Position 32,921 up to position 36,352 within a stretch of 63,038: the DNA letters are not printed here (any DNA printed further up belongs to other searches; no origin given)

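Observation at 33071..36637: A two-gene orphan cassette on the opposite strand splits the conserved prfA-prmC pair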

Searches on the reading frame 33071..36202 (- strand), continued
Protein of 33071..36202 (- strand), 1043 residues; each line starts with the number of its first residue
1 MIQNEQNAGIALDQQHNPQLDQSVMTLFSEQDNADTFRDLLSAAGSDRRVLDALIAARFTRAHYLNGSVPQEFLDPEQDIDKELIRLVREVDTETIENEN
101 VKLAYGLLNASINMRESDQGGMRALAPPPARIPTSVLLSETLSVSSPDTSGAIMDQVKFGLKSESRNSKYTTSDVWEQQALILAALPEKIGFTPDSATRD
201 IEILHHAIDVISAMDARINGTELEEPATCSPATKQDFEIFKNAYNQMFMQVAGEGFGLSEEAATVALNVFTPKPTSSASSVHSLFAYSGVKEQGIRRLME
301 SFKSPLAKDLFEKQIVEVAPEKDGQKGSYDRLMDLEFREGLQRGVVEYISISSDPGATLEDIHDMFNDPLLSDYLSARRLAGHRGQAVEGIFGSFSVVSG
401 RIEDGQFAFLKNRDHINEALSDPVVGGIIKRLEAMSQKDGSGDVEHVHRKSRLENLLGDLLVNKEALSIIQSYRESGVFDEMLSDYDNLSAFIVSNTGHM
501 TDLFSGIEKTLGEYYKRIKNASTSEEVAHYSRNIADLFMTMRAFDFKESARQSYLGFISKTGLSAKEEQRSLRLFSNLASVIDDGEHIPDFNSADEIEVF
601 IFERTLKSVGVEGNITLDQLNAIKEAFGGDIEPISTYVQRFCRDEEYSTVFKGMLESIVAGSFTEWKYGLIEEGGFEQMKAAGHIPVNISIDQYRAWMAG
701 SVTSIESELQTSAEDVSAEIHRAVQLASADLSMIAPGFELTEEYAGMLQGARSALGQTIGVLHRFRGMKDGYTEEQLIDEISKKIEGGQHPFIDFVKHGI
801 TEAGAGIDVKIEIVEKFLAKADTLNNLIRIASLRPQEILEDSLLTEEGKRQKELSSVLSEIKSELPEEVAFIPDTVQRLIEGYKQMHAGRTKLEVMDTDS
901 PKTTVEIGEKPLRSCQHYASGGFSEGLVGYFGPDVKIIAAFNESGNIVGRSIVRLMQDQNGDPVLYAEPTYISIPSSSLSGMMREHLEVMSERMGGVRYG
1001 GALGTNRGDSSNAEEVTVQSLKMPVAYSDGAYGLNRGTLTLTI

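Call 70: find_encoding_contigs(protein=P0008, flank=6000, max_places=1)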
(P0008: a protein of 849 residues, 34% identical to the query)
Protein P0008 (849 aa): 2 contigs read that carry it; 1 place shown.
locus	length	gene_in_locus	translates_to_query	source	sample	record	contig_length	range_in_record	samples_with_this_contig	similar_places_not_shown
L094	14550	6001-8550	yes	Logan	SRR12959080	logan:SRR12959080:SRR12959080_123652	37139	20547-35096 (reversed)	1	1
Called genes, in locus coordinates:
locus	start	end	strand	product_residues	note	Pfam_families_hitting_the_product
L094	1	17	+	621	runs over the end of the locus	-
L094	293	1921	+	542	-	-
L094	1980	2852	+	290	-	PF00293:NUDIX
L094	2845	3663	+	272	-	PF00300:His_Phos_1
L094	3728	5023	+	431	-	-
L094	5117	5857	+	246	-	-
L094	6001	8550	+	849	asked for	-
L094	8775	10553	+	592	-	PF12229:PG_binding_4 (faint), PF13354:Beta-lactamase2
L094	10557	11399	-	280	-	-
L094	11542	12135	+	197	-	-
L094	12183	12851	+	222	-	PF01182:Glucosamine_iso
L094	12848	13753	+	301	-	PF03446:NAD_binding_2, PF00393:6PGD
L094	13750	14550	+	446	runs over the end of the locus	PF00479:G6PD_N, PF02781:G6PD_C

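Call 71: find_encoding_contigs(protein=P0010, flank=6000, max_places=1)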
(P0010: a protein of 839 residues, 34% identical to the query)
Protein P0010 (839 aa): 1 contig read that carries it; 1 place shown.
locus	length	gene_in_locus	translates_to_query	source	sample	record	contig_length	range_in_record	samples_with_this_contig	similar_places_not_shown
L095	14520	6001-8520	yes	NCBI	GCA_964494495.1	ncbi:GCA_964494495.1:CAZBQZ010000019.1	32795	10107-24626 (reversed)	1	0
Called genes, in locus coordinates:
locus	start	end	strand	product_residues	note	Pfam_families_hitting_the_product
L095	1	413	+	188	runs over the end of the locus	PF08207:EFP_N, PF01132:EFP, PF09285:Elong-fact-P_C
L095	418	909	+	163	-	-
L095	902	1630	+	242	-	PF01479:S4, PF01728:FtsJ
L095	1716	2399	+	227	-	PF00156:Pribosyltran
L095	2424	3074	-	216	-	PF00027:cNMP_binding, PF13545:HTH_Crp_2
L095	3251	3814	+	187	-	PF14470:bPH_3 (weak)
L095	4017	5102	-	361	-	PF01926:MMR_HSR1, PF02421:FeoB_N, PF06071:YchF-GTPase_C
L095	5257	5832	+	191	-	PF18760:ART-PolyVal (faint)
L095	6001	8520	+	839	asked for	-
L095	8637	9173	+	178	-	PF13424:TPR_12 (faint), PF00515:TPR_1 (faint), PF07719:TPR_2 (faint), PF13181:TPR_8 (faint)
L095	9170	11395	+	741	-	-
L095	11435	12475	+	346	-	PF11104:PilM_2, PF14450:FtsA, PF25216:Volactin (weak)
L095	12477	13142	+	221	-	-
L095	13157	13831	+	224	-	-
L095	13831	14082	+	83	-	-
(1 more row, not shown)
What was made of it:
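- One homologue lies beside type IV pilus genes (call 71).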

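Call 72: find_encoding_contigs(protein=P0159, flank=6000, max_places=1)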
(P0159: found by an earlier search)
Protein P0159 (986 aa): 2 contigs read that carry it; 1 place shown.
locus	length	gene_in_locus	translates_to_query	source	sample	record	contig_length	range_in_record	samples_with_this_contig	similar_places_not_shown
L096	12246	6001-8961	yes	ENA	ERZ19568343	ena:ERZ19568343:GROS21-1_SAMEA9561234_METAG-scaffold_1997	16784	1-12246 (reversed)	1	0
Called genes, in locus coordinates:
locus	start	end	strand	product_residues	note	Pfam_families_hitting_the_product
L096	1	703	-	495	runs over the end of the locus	PF03816:LytR_cpsA_psr, PF13399:LytR_C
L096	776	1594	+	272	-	PF13847:Methyltransf_31 (faint), PF03059:NAS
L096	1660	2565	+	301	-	PF01207:Dus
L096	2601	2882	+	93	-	-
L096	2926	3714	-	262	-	PF00696:AA_kinase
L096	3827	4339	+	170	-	PF00085:Thioredoxin, PF13098:Thioredoxin_2 (faint)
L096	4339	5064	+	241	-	PF02683:DsbD_TM, PF13386:DsbD_2 (weak)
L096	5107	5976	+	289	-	PF17773:UPF0176_N, PF00581:Rhodanese, PF12368:Rhodanese_C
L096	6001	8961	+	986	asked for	-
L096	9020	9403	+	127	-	-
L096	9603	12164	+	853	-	-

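Call 79: search_dna_similar(query=window:33071-36202:-, collection=phages, mode=protein, max_evalue=0.001, max_rows=10)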
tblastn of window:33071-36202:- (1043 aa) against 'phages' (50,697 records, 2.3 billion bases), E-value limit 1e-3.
No match.
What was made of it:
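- On Integrated mobile element / genomic island: No phage match (call 79).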

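Call 80: search_dna_similar(query=window:33071-36202:-, collection=plasmids, mode=protein, max_evalue=0.001, max_rows=10)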
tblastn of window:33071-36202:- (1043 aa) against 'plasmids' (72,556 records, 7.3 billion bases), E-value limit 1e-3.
Records with a match: 3; places in all: 3; records where one place covers at least 80% of the query: 0.
Best place of each record, by identity: <60% 3.
By first word of the organism name: Paenibacillus 2; Rossellomorea 1.
By predicted mobility (MOB-suite, as given by PLSDB): non-mobilizable 3.
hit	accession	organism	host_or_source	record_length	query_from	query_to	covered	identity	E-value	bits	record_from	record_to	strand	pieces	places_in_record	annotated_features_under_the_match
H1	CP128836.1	Rossellomorea sp. AcN35-11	-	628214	810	957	14%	26.7%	3e-6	59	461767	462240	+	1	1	hypothetical protein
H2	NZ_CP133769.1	Paenibacillus polymyxa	soybean,single cell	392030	821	957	13%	28.6%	5e-7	62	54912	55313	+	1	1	hypothetical protein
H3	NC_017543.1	Paenibacillus polymyxa M1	-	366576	821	957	13%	28.6%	8e-7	61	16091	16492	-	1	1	hypothetical protein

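Call 81: get_annotated_region(hit=H3, flank=6000)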
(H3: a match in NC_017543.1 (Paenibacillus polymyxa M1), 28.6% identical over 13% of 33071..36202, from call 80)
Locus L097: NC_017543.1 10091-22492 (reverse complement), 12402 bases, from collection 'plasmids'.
description: Paenibacillus polymyxa M1 plasmid pPPM1a, complete sequence
organism: Paenibacillus polymyxa M1 (NCBI taxid 1052684)
taxonomy: Bacteria; Bacillota; Bacilli; Bacillales; Paenibacillaceae; Paenibacillus; Paenibacillus polymyxa; Paenibacillus polymyxa M1
host: -; source: -; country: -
typing (MOB-suite, as given by PLSDB): non-mobilizable; mating-pair formation MPF_F
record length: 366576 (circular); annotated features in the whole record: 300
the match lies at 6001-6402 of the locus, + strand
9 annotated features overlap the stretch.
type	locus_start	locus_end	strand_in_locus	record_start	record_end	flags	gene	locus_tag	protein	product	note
CDS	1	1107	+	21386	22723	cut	-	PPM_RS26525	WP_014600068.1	DUF2325 domain-containing protein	-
CDS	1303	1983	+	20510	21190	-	-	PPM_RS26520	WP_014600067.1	SOS response-associated peptidase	GO:0018142 - protein-DNA covalent cross-linking [Evidence IEA]; GO:0009432 - SOS response [Evidence IEA]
CDS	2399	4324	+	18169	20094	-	-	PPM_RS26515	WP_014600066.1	hypothetical protein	-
CDS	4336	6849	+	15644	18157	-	-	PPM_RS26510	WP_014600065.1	hypothetical protein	-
CDS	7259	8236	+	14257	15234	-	-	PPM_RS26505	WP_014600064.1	site-specific integrase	GO:0015074 - DNA integration [Evidence IEA]; GO:0006310 - DNA recombination [Evidence IEA]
CDS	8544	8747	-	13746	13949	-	-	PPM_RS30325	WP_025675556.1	hypothetical protein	-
CDS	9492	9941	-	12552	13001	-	-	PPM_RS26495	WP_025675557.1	AbrB/MazE/SpoVT family DNA-binding domain-containing protein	-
CDS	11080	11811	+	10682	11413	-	-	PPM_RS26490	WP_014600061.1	hypothetical protein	-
CDS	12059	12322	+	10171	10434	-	-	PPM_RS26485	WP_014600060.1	hypothetical protein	-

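Call 82: get_annotated_region(hit=H1, flank=6000)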
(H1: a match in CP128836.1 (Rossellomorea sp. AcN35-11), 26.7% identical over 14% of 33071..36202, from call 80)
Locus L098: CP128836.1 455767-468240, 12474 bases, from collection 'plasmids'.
description: Rossellomorea sp. AcN35-11 plasmid unnamed, complete sequence
organism: Rossellomorea sp. AcN35-11 (NCBI taxid 3055076)
taxonomy: Bacteria; Bacillota; Bacilli; Bacillales; Bacillaceae; Rossellomorea; Rossellomorea sp. AcN35-11
host: -; source: -; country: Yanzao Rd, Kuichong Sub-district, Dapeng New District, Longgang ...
typing (MOB-suite, as given by PLSDB): non-mobilizable
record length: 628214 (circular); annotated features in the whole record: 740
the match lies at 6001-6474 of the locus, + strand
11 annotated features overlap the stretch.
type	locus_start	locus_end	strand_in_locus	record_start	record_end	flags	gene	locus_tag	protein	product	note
CDS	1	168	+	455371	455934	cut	-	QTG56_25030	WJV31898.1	HAD-IIIA family hydrolase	-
CDS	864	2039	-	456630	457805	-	-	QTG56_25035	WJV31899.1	DUF262 domain-containing protein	-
CDS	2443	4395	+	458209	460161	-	-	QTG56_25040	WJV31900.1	hypothetical protein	-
CDS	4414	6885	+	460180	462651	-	-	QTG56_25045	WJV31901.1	hypothetical protein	-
CDS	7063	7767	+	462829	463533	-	-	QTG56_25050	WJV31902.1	YHYH domain-containing protein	-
CDS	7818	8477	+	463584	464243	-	-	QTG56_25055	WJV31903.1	GIY-YIG nuclease family protein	-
CDS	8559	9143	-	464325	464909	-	-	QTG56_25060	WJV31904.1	hypothetical protein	-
CDS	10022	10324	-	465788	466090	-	-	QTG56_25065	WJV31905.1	hypothetical protein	-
CDS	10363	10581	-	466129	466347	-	-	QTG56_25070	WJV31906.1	hypothetical protein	-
CDS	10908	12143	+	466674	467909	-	-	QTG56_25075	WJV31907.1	hypothetical protein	-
CDS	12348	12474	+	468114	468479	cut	-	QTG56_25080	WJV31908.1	hypothetical protein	-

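Call 84: search_protein_families(library=pfam, proteins=[L097:4336-6849:+, L097:2399-4324:+, L098:4414-6885:+, L098:2443-4395:+], max_evalue=0.1)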
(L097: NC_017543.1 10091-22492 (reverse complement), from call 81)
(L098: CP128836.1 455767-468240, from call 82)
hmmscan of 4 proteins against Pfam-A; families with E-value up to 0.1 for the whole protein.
L097:4336-6849:+ (837 aa): 1 family
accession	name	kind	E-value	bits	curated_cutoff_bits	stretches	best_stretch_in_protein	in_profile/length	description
PF22724.1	NCAB1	-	0.075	13.5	27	0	53-106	18-71/140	NACHT C-terminal Alpha/Beta 1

L097:2399-4324:+ (641 aa): 0 families

L098:4414-6885:+ (823 aa): 0 families

L098:2443-4395:+ (650 aa): 0 families

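Call 85: search_protein_families(library=padloc, proteins=[L097:4336-6849:+, L097:2399-4324:+, L098:4414-6885:+, L098:2443-4395:+], max_evalue=0.1)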
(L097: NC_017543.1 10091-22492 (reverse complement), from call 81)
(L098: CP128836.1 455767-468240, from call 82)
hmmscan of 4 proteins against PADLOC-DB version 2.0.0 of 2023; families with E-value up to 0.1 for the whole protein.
L097:4336-6849:+ (837 aa): 0 families

L097:2399-4324:+ (641 aa): 0 families

L098:4414-6885:+ (823 aa): 0 families

L098:2443-4395:+ (650 aa): 0 families

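Call 89: fold_search(model_id=the predicted structure, library=viral)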
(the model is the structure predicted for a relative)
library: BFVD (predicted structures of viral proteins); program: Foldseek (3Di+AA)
matches with E <= 10: 236; with E <= 0.001: 0
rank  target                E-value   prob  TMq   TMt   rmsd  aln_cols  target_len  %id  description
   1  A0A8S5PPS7            1.1e-02  1.00  0.11  0.19  11.8       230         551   16  Uncharacterized protein [Siphoviridae sp. ctZro7]
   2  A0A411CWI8            4.0e-02  0.97  0.11  0.28  13.0       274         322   12  (no name in the UniProt tables at hand)
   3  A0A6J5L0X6            5.3e-02  0.18  0.09  0.11  34.2       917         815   11  Uncharacterized protein [uncultured Caudovirales phage]
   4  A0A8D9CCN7            6.0e-02  0.96  0.09  0.29  12.6       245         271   14  Uncharacterized protein [uncultured marine phage]
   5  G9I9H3                8.9e-02  0.99  0.08  0.41  10.5       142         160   16  (no name in the UniProt tables at hand)
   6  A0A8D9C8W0            1.0e-01  0.97  0.12  0.22  10.2       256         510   11  Uncharacterized protein [uncultured marine phage]
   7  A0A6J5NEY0            1.3e-01  0.16  0.07  0.10  25.1       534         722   11  Uncharacterized protein [uncultured Caudovirales phage]
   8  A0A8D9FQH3            1.3e-01  0.91  0.11  0.17  16.0       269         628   12  Uncharacterized protein [uncultured marine phage]
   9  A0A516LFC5            1.5e-01  0.57  0.10  0.16  14.5       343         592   10  (no name in the UniProt tables at hand)
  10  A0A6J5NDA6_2          1.5e-01  0.15  0.08  0.10  30.5       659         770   10  DUF6973 domain-containing protein [uncultured Caudovirales phage]
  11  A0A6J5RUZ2            1.8e-01  0.99  0.08  0.47   6.8       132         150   13  Uncharacterized protein [uncultured Caudovirales phage]
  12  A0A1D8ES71            1.9e-01  0.98  0.09  0.48   6.8       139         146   19  Membrane-associated initiation of head vertex [Klebsiella phage KP-Rio/2015]
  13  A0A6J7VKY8            2.0e-01  0.99  0.06  0.39   4.2        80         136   16  Uncharacterized protein [uncultured Caudovirales phage]
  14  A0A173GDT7            2.2e-01  0.97  0.07  0.41  10.9       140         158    9  Acetyltransferase [Erwinia phage vB_EamM_RAY]
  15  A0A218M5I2            2.2e-01  0.92  0.06  0.29   8.0       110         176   12  Acetyltransferase domain protein [Arthrobacter phage Niktson]
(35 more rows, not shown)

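Call 94: list_cluster_members(proteins=[P0015, P0019, P0023, P0025, P0027, P0032, P0087, P0098, P0118, P0147])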
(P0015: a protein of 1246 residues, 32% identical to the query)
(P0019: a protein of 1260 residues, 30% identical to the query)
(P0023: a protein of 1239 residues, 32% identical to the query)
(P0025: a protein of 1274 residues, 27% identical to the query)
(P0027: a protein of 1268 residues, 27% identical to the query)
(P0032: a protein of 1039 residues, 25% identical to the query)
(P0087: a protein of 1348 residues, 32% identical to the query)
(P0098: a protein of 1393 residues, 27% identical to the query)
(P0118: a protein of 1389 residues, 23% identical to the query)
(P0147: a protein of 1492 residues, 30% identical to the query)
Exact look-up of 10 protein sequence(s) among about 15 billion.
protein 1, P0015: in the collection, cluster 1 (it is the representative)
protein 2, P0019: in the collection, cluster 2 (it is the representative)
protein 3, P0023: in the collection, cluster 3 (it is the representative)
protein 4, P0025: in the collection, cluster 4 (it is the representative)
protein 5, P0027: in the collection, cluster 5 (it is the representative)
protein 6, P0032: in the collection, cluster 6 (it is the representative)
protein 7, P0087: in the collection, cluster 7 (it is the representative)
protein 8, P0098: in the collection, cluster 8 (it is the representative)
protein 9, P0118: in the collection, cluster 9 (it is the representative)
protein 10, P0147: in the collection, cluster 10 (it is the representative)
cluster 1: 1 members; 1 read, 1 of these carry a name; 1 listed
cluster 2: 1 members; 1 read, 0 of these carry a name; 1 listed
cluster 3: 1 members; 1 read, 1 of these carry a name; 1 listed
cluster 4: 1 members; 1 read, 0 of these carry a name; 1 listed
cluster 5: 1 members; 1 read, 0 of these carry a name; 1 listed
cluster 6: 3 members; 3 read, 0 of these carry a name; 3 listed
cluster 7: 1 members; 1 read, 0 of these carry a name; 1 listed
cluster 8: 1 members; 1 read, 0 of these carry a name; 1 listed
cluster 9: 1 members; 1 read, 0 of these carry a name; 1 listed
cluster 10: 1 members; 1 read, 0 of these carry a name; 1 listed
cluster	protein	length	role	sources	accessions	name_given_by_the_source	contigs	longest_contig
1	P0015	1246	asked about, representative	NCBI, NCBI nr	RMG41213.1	MAG: hypothetical protein D6719_08945 [Candidatus Dadabacteria bacterium]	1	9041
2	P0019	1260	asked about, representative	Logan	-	-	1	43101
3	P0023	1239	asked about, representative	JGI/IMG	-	hypothetical protein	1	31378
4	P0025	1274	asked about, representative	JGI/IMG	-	-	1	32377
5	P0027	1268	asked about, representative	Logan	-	-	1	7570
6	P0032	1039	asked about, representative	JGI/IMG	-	-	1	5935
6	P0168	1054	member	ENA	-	-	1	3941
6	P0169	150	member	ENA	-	-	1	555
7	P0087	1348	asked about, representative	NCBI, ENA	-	-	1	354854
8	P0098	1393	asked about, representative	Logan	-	-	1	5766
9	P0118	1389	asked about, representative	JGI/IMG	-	-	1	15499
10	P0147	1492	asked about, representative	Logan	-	-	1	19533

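Call 95: find_encoding_contigs(protein=P0087, flank=8000, max_places=1)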
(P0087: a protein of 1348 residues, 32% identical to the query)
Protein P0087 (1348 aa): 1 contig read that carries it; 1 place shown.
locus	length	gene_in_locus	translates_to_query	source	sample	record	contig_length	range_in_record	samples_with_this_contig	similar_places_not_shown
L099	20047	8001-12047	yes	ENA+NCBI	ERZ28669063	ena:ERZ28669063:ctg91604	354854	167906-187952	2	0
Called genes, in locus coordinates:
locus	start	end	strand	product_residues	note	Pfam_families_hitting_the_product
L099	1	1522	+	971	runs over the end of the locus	PF00133:tRNA-synt_1, PF09334:tRNA-synt_1g (faint), PF08264:Anticodon_1, PF19302:DUF5915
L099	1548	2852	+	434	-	PF01225:Mur_ligase, PF08245:Mur_ligase_M (weak)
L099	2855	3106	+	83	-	PF13376:OmdA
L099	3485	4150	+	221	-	-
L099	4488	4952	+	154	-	-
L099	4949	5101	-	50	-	-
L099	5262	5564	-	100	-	PF00571:CBS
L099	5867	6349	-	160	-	PF01595:CNNM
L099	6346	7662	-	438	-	PF01595:CNNM, PF00571:CBS, PF03471:CorC_HlyC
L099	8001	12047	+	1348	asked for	-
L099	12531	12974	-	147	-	PF14018:DUF4234 (weak)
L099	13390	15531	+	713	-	PF09826:Beta_propel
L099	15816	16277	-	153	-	PF24838:8xMP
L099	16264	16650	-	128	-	PF08937:ThsB_TIR (weak)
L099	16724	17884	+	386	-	PF13401:AAA_22 (faint)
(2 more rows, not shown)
